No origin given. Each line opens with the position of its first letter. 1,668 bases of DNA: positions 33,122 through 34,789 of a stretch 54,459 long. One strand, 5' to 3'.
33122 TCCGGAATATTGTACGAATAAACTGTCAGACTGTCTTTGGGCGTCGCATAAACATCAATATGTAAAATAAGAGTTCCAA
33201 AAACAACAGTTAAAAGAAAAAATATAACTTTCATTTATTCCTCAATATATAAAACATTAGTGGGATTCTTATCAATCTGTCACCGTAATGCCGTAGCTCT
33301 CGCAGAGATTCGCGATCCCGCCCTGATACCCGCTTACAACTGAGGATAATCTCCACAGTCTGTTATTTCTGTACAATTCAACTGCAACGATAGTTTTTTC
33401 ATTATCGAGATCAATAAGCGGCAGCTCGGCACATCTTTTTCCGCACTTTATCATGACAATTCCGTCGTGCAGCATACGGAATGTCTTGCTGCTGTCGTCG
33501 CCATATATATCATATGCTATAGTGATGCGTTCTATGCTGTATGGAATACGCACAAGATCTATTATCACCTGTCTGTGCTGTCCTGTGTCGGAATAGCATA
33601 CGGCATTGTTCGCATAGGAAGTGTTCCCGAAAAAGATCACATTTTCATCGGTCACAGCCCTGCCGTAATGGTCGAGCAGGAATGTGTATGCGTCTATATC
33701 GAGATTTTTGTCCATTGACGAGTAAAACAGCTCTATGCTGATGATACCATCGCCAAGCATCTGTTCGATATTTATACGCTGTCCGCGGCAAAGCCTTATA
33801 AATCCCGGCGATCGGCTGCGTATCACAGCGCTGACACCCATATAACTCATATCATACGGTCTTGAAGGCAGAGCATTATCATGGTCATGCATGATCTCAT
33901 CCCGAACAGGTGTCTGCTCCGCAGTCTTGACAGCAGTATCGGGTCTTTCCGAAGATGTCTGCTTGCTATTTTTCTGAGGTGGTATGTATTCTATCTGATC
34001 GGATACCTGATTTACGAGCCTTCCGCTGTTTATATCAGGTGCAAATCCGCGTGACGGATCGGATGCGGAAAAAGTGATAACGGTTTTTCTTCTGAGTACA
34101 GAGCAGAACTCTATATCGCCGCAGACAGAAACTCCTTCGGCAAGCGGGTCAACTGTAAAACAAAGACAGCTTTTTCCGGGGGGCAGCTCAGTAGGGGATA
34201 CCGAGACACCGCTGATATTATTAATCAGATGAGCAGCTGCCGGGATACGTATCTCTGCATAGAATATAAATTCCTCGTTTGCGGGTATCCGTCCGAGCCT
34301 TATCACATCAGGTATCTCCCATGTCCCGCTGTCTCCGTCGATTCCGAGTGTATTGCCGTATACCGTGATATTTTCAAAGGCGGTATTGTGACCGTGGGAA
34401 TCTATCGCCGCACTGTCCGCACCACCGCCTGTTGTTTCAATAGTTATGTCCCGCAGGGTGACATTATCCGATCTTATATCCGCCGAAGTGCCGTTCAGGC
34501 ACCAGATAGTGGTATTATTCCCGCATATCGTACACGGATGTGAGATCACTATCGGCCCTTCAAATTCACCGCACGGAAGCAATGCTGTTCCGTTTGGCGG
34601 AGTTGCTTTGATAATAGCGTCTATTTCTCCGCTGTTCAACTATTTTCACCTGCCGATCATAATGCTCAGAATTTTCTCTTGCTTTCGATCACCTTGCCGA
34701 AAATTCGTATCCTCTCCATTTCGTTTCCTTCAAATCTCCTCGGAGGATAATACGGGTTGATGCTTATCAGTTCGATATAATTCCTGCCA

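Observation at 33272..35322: Self-cleaving XRE/S24 repressor directly coupled to a cytoplasmic beta-helix-TerD fusion protein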

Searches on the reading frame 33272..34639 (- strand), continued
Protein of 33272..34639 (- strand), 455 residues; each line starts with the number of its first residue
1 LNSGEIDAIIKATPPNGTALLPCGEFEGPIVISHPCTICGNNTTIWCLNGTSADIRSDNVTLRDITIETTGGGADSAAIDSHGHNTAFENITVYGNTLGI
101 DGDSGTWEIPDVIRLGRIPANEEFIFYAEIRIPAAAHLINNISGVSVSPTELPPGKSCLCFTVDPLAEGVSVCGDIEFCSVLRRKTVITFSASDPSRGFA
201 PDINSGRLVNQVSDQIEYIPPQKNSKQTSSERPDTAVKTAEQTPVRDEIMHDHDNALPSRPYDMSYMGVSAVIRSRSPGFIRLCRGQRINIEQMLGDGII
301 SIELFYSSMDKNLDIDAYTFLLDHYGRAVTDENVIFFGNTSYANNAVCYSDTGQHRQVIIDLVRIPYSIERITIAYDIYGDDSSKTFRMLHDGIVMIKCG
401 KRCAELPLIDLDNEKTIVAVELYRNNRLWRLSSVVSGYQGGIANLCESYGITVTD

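Call 49: fold_search(model_id=the predicted structure, library=pdb)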
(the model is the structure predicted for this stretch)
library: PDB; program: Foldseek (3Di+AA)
matches with E <= 10: 1625; with E <= 0.001: 21
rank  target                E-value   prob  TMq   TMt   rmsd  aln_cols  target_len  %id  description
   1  9a6r_B                9.0e-13  1.00  0.35  0.77   2.5       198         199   20  Integrative model of GLPD-SCP2 by crosslinking MS and deep learning (released 2024-09-18)
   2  3ibz                  1.6e-11  1.00  0.31  0.75   3.2       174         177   23  Crystal structure of putative tellurium resistant like protein (TerD) from Streptomyces coelicolor A3(2) (released 2009-08-18)
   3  2kxt_MODEL_1_A        7.9e-10  1.00  0.30  0.74   3.8       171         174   24  NMR structure and calcium-binding properties of the tellurite resistance protein TerD from Klebsiella pneumoni (released 2010-12-22)
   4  2qng                  7.7e-08  1.00  0.29  0.72   4.4       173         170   18  Crystal structure of unknown function protein SAV2460 (released 2007-07-31)
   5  2qz7_A                5.6e-07  1.00  0.30  0.74   5.1       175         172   19  The crystal structure of a homologue of telluride resistance protein (TerD), SCO6318 from Streptomyces coelicolor A3(2 (released 2007-08-28)
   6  2qz7_B                8.0e-07  1.00  0.29  0.72   4.6       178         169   17  The crystal structure of a homologue of telluride resistance protein (TerD), SCO6318 from Streptomyces coelicolor A3(2 (released 2007-08-28)
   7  9ijj_L                6.8e-06  1.00  0.16  0.28  17.3       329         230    8  In situ structure of the central apparatus in mouse sperm axoneme. (released 2025-06-04)
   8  9ijj_4K               1.3e-05  1.00  0.16  0.19  24.2       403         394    9  In situ structure of the central apparatus in mouse sperm axoneme. (released 2025-06-04)
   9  7sqc_2B               1.4e-04  1.00  0.17  0.10  19.1       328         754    9  Ciliary C1 central pair apparatus isolated from Chlamydomonas reinhardtii (released 2022-04-13)
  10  9ijj_4G               1.7e-04  1.00  0.16  0.02  20.9       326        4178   10  In situ structure of the central apparatus in mouse sperm axoneme. (released 2025-06-04)
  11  7sqc_2A               4.0e-04  1.00  0.17  0.11  20.9       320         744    8  Ciliary C1 central pair apparatus isolated from Chlamydomonas reinhardtii (released 2022-04-13)
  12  7sqc_M1               4.2e-04  1.00  0.17  0.14  18.9       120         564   15  Ciliary C1 central pair apparatus isolated from Chlamydomonas reinhardtii (released 2022-04-13)
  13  7sqc_F1               4.2e-04  0.99  0.17  0.17  19.5       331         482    9  Ciliary C1 central pair apparatus isolated from Chlamydomonas reinhardtii (released 2022-04-13)
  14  7n6g_1J               5.4e-04  1.00  0.18  0.20   3.4       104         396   18  C1 of central pair (released 2022-05-18)
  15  7sqc_O0               5.7e-04  0.98  0.16  0.07  22.9       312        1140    5  Ciliary C1 central pair apparatus isolated from Chlamydomonas reinhardtii (released 2022-04-13)
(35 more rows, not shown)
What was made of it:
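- On TerD family (PF02342): TM 0.72-0.77 to 3ibz, 2kxt and 2qz7 (call 49).
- Closest known: Ter and yce stress systems. Same: The TerD fold is confirmed (call 49).
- Checked: Foldseek gives TM 0.72-0.77 to the solved TerD structures 3ibz, 2kxt and 2qz7 (call 49).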

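Call 62: search_protein_families(library=padloc, proteins=[window:33272-34639:-], max_evalue=0.01)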
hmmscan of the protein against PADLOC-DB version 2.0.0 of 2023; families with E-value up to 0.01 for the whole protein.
window:33272-34639:- (455 aa): 0 families

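Call 63: search_protein_families(library=phrogs, proteins=[window:33272-34639:-], max_evalue=0.001)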
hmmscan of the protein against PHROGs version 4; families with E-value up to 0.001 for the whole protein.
window:33272-34639:- (455 aa): 1 family
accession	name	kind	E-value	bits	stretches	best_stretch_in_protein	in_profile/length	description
phrog_5698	-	unknown function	5.1e-08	33.6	1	310-449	35-188/195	-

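Call 80: find_related_loci(query=A1, collection=viral_contigs, flank=5000)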
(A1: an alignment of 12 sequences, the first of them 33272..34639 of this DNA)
Query A1 (455 aa) in viral_contigs; peptide patterns used: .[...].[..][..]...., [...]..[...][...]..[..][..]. (x = any residue, [..] = any of these).
30 stretches matched a pattern, but none encodes a relative of the query by tblastn (E <= 1e-3).

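Call 90: search_protein_families(library=pfam, proteins=[L056:3268-6000:+, L056:7891-10068:+, L056:10104-11276:+, L060:3948-5984:+, L060:7253-7933:+], max_evalue=0.001)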
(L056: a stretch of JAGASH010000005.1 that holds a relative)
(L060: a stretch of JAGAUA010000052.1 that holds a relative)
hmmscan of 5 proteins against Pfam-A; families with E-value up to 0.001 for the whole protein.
L056:3268-6000:+ (910 aa): 7 families
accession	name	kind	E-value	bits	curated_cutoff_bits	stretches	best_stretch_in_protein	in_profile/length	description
PF00122.25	E1-E2_ATPase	-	6.5e-38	130.5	28.1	1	111-326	5-180/181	E1-E2 ATPase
PF00689.26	Cation_ATPase_C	-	3.8e-35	121.7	27.3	1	714-901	2-175/175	Cation transporting ATPase, C-terminus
PF00702.32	Hydrolase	-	2.6e-14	54.5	26.4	1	346-644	4-191/191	haloacid dehalogenase-like hydrolase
PF00690.31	Cation_ATPase_N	-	4.7e-11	42.6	20.4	1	5-53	20-68/69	Cation transporter/ATPase, N-terminus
PF13246.12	Cation_ATPase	-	1.1e-08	35.4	21.7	1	400-472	11-91/91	Cation transport ATPase (P-type)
PF08282.18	Hydrolase_3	-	2.1e-06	28.1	20.9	1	631-676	210-255/255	haloacid dehalogenase-like hydrolase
PF22349.1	Fervidolysin_SD2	-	0.00019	22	26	0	107-154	40-86/113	Fervidolysin, second beta-sandwich domain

L056:7891-10068:+ (725 aa): 1 family
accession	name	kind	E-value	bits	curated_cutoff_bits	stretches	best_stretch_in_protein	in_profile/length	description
PF14266.11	YceG_bac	-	2.3e-59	201.5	25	2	479-696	1-218/250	YceG domain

L056:10104-11276:+ (390 aa): 1 family
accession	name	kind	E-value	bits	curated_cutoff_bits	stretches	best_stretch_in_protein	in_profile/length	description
PF05816.16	TelA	-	5.1e-96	322.1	30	1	65-389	2-331/332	Toxic anion resistance protein (TelA)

L060:3948-5984:+ (678 aa): 1 family
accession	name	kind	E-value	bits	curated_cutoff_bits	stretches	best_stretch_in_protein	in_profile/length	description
PF00122.25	E1-E2_ATPase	-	1.5e-09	38.1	28.1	1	113-278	10-161/181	E1-E2 ATPase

L060:7253-7933:+ (226 aa): 2 families
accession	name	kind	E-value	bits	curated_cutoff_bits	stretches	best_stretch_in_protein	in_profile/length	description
PF00881.29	Nitroreductase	-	4.7e-32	111.9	23.5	1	26-206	2-167/167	Nitroreductase family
PF14512.11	TM1586_NiRdase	-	4.9e-13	49.6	27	1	154-224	83-150/215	Putative TM nitroreductase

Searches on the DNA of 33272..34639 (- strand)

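Call 32: search_rna_families(sources=[L007, L011, L013, L014, L015, L016], threshold=gathering)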
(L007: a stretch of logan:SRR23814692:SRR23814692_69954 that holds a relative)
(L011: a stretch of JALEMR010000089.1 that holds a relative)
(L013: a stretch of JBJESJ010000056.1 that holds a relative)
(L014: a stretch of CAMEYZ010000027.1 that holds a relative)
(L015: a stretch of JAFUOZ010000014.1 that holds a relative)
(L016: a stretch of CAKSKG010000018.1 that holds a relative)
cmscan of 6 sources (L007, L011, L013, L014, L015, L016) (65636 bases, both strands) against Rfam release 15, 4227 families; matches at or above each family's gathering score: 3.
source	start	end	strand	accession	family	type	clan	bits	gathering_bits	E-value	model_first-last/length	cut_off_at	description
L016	284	354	+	RF00005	tRNA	Gene; tRNA;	CL00001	70.4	29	2.5e-13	1-71/71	no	tRNA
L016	361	434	+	RF00005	tRNA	Gene; tRNA;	CL00001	69.6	29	4.2e-13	1-71/71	no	tRNA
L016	442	515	+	RF00005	tRNA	Gene; tRNA;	CL00001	64.3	29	1.2e-11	1-71/71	no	tRNA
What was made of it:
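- Tried and rejected: No Rfam family matched (call 32).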
